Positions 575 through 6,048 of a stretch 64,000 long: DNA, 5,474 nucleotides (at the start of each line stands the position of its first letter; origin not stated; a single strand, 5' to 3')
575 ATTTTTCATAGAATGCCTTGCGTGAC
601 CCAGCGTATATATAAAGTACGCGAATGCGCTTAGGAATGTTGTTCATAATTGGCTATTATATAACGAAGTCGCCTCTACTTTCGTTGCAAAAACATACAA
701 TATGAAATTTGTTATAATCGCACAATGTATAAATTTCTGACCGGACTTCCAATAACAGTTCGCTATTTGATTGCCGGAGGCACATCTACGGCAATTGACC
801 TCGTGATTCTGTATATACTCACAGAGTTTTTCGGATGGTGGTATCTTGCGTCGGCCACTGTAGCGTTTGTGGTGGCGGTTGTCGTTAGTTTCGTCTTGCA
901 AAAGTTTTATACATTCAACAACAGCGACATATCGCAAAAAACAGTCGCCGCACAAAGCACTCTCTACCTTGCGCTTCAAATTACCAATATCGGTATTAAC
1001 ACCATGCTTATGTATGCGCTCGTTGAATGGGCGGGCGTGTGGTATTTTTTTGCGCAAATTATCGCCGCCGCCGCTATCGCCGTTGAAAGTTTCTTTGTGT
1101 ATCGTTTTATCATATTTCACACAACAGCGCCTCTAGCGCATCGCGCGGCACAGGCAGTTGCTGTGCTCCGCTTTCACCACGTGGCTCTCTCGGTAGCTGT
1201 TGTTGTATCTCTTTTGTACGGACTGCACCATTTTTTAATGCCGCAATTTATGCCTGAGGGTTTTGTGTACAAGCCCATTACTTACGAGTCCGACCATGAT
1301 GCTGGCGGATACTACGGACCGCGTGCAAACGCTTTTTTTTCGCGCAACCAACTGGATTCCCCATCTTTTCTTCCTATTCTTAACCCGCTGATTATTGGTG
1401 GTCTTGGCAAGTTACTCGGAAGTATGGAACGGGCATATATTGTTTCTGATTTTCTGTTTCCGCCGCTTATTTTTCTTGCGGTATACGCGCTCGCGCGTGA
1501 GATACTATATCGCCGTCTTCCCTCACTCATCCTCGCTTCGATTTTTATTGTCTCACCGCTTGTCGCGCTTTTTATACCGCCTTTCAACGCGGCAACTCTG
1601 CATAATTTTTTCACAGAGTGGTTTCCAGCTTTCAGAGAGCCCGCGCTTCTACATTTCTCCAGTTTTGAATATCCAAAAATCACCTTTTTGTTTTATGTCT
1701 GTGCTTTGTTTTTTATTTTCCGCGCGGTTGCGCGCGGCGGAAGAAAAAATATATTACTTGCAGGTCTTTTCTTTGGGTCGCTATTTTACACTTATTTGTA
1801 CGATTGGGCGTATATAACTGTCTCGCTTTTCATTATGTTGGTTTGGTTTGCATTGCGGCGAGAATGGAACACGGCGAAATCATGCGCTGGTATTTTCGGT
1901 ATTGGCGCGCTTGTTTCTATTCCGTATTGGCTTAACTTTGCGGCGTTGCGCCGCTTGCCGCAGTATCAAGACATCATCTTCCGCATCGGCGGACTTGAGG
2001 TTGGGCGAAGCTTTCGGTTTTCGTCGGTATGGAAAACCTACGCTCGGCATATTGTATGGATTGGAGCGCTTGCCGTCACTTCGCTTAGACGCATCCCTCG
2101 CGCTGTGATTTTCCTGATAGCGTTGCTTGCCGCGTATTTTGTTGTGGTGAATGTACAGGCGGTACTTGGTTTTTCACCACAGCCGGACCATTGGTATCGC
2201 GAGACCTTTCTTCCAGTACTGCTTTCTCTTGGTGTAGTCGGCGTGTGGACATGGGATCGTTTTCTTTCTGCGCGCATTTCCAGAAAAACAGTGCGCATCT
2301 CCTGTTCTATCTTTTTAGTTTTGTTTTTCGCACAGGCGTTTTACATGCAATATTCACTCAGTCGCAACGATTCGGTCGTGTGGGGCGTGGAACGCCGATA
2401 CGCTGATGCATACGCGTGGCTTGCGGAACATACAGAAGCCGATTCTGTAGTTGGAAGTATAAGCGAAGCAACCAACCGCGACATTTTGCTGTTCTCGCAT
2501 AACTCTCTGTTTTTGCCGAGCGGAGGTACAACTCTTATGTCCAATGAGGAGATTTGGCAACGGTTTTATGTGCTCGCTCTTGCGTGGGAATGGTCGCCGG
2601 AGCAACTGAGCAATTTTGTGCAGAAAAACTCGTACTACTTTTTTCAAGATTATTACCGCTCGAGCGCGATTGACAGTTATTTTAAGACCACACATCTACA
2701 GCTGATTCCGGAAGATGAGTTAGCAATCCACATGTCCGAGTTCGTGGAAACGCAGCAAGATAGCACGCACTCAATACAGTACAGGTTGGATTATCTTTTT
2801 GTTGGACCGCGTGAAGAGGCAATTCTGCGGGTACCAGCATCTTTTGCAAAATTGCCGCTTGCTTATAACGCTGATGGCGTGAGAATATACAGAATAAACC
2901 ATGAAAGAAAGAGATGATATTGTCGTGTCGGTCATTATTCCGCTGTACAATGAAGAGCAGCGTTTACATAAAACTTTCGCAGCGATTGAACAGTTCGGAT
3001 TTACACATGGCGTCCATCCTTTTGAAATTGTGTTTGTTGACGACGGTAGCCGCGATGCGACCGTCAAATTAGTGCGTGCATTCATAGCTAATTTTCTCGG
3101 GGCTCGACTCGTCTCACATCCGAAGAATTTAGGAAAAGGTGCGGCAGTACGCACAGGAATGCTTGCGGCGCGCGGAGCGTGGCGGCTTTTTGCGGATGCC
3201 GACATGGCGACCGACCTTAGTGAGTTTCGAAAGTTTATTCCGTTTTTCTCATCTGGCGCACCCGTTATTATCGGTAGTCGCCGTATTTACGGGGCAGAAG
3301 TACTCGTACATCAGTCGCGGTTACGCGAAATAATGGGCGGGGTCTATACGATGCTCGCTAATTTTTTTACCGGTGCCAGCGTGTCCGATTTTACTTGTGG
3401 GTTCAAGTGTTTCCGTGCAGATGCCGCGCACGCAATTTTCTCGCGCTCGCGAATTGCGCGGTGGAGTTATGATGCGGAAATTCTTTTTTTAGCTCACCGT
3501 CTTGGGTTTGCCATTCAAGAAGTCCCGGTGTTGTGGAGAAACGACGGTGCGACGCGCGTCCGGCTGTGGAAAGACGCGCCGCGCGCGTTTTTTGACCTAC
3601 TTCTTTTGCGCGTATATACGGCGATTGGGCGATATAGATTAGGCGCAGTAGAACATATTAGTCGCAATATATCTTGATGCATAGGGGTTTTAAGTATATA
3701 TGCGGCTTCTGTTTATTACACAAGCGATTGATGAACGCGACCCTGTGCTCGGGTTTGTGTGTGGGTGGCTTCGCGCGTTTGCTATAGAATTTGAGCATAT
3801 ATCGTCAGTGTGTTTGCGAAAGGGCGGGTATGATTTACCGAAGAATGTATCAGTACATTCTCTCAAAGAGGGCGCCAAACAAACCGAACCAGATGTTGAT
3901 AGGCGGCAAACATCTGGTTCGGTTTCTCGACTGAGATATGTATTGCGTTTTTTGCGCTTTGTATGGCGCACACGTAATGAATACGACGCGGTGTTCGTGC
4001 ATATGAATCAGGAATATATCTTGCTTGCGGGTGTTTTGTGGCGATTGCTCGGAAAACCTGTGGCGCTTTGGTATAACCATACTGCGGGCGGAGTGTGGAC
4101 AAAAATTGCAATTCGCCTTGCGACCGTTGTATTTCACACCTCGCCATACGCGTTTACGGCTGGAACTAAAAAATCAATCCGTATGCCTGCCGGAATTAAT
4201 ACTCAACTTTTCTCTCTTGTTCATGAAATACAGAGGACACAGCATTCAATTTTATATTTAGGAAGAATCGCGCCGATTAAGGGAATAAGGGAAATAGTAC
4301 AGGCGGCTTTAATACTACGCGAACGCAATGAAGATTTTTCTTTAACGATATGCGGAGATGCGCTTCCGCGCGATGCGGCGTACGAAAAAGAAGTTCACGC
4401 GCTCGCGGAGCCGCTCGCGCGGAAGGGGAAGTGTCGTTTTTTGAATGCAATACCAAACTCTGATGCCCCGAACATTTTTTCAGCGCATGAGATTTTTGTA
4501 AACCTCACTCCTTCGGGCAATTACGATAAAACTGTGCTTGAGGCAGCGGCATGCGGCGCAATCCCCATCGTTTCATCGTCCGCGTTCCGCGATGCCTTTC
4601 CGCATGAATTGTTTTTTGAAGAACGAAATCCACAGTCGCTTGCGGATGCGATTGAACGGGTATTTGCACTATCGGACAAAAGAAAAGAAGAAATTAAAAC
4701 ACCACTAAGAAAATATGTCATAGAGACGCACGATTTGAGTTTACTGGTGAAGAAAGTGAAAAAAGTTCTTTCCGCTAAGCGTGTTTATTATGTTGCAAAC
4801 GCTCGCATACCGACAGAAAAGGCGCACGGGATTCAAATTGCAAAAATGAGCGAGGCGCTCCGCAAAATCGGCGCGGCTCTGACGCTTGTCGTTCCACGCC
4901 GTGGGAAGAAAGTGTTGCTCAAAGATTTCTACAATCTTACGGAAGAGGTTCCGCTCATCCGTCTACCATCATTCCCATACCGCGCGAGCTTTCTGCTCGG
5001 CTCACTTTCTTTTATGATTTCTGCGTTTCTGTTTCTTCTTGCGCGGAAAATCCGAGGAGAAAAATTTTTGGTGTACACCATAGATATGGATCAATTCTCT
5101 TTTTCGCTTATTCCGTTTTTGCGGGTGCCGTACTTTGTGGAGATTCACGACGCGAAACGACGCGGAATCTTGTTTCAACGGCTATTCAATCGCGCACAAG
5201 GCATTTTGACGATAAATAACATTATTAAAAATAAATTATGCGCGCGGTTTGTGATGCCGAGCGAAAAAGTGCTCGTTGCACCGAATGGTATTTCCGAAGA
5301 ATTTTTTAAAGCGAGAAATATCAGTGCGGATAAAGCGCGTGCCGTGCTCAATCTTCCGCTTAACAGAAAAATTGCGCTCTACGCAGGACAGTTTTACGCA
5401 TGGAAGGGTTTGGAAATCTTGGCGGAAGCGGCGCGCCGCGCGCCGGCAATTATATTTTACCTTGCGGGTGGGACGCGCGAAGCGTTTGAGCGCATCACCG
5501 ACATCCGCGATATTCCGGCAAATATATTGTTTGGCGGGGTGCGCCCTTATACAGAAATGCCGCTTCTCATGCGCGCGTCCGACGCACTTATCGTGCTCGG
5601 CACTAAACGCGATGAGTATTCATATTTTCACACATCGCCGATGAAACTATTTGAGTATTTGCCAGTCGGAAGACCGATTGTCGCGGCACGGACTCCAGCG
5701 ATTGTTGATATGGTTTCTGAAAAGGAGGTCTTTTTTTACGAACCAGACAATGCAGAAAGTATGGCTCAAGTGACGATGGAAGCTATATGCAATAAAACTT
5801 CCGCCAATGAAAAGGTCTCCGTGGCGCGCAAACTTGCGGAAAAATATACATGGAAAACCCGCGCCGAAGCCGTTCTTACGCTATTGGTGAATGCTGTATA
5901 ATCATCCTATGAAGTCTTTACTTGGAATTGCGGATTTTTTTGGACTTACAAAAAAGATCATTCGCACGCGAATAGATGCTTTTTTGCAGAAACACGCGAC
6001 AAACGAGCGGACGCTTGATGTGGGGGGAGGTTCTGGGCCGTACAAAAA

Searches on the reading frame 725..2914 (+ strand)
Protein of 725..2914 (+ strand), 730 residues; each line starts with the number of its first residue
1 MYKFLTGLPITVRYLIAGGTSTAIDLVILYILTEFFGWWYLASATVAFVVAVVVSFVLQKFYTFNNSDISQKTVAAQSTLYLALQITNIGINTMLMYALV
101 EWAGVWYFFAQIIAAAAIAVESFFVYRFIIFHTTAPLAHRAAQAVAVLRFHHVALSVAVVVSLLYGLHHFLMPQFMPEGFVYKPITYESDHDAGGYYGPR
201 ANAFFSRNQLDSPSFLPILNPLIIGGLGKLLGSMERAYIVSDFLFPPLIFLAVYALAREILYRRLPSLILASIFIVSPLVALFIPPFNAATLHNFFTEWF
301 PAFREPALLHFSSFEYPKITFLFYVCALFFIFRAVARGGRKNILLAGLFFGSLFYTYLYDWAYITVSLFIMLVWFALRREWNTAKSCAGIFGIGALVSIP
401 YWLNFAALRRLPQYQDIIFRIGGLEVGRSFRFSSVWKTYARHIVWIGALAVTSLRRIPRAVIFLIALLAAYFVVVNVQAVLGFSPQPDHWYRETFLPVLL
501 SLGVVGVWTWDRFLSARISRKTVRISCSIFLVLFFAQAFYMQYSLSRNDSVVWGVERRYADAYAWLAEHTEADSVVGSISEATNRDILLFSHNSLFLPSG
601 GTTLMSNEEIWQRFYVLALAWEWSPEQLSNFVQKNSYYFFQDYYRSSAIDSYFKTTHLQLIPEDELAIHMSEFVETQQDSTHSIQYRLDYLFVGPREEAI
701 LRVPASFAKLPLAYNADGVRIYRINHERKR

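Call 5: search_protein_families(library=pfam, proteins=[window:725-2914:+], max_evalue=0.001)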
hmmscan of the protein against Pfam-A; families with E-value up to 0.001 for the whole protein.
window:725-2914:+ (730 aa): 1 family
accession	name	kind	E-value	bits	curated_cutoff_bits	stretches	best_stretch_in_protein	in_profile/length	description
PF04138.20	GtrA_DPMS_TM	-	6.6e-19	68.7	26.1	1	13-131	1-117/117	GtrA/DPMS, transmembrane domain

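Call 77: search_protein_families(library=ncbifam, proteins=[window:725-2914:+], max_evalue=0.01)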
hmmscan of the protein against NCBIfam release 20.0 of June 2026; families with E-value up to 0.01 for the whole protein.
window:725-2914:+ (730 aa): 0 families

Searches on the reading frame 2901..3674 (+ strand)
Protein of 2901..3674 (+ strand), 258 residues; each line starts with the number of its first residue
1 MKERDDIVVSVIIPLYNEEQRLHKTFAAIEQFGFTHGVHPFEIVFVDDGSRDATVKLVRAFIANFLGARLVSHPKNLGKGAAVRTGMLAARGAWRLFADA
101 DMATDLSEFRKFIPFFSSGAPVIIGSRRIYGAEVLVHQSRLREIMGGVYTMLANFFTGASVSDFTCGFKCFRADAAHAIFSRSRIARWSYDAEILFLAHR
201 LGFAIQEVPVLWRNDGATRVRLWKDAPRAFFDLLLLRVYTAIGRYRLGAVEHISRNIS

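Call 5: search_protein_families(library=pfam, proteins=[window:2901-3674:+], max_evalue=0.001)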
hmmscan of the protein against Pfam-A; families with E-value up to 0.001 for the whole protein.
window:2901-3674:+ (258 aa): 3 families
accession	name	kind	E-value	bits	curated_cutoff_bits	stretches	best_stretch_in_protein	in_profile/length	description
PF00535.33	Glycos_transf_2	-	1.4e-28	100.3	23.3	1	10-179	1-167/168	Glycosyl transferase family 2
PF13641.12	Glyco_tranf_2_3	-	6.3e-07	30.1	27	1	9-119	3-115/230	Glycosyltransferase like family 2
PF10111.15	Glyco_tranf_2_2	-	7.7e-06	26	27.3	1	10-113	1-103/276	Glycosyltransferase like family 2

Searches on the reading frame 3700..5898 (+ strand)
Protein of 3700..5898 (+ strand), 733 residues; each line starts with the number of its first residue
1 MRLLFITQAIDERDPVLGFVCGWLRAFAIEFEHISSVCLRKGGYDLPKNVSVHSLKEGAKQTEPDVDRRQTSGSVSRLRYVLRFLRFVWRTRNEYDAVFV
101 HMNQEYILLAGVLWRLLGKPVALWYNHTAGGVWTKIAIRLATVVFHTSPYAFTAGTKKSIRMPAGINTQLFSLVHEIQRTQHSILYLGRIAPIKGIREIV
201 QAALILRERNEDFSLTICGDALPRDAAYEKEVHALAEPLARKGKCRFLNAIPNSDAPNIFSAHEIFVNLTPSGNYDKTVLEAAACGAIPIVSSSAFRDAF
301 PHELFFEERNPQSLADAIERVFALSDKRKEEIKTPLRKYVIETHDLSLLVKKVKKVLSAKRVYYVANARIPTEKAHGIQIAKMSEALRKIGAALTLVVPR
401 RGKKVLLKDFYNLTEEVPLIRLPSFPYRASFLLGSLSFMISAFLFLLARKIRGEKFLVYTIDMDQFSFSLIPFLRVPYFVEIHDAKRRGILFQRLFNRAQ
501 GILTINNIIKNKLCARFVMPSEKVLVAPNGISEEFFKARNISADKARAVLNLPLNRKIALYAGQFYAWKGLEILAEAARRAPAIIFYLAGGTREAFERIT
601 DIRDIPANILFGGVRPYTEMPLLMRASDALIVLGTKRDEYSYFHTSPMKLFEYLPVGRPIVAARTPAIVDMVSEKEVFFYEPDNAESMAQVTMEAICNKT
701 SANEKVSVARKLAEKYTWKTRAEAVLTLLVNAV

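Call 5: search_protein_families(library=pfam, proteins=[window:3700-5898:+], max_evalue=0.001)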
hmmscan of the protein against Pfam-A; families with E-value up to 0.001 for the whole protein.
window:3700-5898:+ (733 aa): 6 families
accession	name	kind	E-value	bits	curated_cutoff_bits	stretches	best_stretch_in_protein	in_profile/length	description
PF00534.26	Glycos_transf_1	-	2.3e-31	109.1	26.4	2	176-330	10-164/172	Glycosyl transferases group 1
PF13692.12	Glyco_trans_1_4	-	5.2e-27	95.3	27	2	182-321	2-139/142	Glycosyl transferases group 1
PF13524.12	Glyco_trans_1_2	-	2.1e-15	57.4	25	2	208-345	10-134/144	Glycosyl transferase-like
PF13439.12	Glyco_transf_4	-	9.8e-10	39.2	28.5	1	380-534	8-169/170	Glycosyltransferase Family 4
PF13579.12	Glyco_trans_4_4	-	2.8e-08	34.7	29.7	0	380-530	7-158/158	Glycosyl transferase 4-like domain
PF14694.11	LINES_N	-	0.00092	19.1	25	0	205-284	115-194/351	Lines N-terminus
